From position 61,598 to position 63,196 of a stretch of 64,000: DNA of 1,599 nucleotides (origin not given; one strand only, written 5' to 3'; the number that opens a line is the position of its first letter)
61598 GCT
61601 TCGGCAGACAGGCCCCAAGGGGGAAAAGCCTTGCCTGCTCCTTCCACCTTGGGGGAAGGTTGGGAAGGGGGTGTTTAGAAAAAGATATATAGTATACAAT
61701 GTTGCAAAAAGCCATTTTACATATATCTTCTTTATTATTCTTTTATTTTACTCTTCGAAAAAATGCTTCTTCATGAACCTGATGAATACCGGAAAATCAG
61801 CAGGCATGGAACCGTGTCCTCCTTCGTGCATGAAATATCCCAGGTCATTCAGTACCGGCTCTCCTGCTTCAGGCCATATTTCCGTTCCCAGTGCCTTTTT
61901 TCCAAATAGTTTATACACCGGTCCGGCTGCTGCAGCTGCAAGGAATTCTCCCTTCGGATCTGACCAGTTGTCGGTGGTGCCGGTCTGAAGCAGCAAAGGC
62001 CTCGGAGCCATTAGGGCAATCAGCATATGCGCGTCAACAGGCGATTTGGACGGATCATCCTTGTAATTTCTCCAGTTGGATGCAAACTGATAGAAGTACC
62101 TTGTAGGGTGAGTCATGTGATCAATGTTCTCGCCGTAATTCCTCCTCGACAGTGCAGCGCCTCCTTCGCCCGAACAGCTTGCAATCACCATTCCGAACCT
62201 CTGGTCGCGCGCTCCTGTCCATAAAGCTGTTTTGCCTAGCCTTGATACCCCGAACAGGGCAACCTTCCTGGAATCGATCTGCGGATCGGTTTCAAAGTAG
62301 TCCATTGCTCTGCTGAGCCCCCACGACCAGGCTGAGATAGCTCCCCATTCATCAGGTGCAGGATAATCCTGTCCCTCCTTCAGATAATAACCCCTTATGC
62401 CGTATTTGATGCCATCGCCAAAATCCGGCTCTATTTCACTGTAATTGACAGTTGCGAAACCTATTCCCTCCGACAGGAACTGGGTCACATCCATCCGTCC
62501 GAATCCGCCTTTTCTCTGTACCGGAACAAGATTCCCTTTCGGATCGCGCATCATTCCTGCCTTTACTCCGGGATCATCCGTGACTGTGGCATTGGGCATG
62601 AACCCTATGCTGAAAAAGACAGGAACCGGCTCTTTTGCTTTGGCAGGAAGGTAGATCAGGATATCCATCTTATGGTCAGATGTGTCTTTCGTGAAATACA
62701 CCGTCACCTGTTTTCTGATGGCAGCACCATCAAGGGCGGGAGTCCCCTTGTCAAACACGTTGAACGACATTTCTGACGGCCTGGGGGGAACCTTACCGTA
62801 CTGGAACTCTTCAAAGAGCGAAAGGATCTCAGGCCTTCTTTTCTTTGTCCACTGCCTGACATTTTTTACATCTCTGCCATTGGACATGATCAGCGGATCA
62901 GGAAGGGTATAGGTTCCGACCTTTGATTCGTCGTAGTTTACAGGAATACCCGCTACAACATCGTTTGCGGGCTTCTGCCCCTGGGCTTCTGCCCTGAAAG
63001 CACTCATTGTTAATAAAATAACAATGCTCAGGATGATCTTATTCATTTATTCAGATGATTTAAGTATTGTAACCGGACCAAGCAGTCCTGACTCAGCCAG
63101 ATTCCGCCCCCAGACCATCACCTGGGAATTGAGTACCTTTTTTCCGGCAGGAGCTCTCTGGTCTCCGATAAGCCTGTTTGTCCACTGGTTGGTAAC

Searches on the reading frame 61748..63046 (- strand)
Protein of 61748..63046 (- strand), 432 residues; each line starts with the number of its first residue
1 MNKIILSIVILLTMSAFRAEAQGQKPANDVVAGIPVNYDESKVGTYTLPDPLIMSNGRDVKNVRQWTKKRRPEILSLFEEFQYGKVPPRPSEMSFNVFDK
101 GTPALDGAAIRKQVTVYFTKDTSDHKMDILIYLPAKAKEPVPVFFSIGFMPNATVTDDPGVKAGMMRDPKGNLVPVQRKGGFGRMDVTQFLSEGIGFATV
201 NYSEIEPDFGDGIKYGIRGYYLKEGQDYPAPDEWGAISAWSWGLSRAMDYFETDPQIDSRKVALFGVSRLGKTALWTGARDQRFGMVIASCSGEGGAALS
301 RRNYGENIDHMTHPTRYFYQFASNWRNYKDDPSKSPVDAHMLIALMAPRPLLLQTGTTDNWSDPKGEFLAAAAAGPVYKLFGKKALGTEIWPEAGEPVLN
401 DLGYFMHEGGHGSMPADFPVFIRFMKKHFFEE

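Call 20: search_protein_families(library=pfam, proteins=[window:61748-63046:-], max_evalue=0.0001)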
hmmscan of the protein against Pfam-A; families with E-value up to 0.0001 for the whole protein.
window:61748-63046:- (432 aa): 1 family
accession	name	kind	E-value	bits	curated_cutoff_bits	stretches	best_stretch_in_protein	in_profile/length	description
PF22244.2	GCE_fung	-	1.3e-31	110.7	27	1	228-382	71-231/231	Glucuronyl esterase, fungi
